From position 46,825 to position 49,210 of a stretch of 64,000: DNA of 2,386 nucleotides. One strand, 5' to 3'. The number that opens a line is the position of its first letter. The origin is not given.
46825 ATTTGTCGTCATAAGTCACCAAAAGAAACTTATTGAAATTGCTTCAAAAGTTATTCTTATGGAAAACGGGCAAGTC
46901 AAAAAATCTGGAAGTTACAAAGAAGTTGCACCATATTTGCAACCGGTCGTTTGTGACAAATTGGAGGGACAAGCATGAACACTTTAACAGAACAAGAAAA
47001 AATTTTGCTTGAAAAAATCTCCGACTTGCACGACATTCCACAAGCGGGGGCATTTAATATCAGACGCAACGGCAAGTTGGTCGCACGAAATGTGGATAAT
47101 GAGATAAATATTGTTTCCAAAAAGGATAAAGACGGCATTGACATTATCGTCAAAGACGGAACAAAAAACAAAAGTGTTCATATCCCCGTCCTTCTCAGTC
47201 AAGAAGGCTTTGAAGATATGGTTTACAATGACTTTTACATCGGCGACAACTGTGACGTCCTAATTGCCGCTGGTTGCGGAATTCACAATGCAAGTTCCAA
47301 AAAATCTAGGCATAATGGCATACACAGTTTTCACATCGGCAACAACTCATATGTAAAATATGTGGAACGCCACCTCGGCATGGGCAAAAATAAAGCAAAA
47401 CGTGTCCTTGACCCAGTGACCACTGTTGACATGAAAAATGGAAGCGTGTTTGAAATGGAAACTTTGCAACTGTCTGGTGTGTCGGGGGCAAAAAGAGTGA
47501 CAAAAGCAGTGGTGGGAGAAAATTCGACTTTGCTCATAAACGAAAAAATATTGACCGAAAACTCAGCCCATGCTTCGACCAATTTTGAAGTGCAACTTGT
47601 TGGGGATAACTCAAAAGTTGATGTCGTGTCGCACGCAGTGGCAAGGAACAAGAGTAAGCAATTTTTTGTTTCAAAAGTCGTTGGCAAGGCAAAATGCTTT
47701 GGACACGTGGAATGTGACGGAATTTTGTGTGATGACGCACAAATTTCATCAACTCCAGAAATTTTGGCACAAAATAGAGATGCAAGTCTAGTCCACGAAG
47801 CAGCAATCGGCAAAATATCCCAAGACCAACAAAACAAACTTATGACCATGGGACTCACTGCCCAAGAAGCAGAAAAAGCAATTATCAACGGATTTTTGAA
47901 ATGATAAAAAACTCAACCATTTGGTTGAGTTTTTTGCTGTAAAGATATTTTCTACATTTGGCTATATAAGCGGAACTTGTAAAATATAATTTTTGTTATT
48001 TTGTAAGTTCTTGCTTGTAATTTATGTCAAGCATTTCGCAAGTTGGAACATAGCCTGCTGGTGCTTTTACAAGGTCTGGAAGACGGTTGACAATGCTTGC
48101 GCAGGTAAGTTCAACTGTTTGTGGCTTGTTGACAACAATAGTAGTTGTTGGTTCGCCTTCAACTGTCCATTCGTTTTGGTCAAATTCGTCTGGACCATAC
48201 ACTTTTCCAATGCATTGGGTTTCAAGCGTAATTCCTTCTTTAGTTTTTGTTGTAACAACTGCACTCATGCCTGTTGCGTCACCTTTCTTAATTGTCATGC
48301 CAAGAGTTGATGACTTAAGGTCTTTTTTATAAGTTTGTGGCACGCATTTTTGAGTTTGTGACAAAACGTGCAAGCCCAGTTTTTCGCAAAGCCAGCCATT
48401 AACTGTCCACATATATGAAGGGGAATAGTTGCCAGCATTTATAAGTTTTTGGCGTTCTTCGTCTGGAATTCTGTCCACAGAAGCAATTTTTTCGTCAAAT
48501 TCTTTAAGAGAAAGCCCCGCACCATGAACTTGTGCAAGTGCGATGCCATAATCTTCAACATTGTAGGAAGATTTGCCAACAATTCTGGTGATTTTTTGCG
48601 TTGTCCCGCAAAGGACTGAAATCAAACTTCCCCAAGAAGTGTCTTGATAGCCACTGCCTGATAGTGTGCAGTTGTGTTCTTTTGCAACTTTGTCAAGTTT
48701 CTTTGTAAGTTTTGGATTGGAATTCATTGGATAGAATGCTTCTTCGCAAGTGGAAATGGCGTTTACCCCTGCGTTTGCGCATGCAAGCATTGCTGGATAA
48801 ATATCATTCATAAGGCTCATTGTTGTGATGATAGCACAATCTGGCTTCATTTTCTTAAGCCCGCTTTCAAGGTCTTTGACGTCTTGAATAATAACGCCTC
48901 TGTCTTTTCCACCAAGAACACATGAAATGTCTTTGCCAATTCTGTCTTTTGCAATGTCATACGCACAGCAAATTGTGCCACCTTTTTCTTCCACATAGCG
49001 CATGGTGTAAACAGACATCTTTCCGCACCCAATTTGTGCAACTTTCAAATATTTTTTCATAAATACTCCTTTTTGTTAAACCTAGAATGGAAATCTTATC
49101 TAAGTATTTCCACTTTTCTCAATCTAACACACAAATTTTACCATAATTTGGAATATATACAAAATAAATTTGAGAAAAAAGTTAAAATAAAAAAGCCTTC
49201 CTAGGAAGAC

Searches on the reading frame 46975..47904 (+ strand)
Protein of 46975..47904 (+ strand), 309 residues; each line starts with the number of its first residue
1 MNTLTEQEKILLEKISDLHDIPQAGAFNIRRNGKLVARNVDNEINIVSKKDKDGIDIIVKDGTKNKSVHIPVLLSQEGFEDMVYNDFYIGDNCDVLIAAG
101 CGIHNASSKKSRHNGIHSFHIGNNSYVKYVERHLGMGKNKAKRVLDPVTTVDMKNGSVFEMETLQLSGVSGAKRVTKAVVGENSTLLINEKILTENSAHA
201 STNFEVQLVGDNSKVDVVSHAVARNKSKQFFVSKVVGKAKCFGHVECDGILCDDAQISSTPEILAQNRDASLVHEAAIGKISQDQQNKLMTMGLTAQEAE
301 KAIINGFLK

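Call 10: search_protein_families(library=pfam, proteins=[window:46975-47904:+], max_evalue=0.001)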
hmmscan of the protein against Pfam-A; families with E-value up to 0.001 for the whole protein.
window:46975-47904:+ (309 aa): 1 family
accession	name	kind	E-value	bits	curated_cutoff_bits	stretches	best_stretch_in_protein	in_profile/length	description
PF01458.23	SUFBD_core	-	7.8e-21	75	27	1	105-307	32-232/232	SUF system FeS cluster assembly, SufBD core domain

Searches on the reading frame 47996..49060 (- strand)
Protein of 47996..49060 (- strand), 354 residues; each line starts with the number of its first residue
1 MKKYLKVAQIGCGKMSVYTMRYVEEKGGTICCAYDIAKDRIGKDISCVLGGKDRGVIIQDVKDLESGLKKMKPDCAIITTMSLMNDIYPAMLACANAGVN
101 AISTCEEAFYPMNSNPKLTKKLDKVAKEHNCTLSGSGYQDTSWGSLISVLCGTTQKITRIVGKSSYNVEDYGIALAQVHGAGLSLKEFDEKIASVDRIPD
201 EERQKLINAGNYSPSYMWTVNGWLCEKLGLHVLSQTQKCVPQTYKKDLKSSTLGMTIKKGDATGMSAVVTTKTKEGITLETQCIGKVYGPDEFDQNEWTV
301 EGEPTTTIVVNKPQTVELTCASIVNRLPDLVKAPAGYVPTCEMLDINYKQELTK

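Call 62: search_protein_families(library=pfam, proteins=[window:47996-49060:-], max_evalue=0.01)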
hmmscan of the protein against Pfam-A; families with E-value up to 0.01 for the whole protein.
window:47996-49060:- (354 aa): 1 family
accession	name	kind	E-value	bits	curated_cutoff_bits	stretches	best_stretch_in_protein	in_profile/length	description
PF19328.4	DAP_DH_C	-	0.00076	19.6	23.3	0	145-193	5-53/206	2,4-diaminopentanoate dehydrogenase C-terminal domain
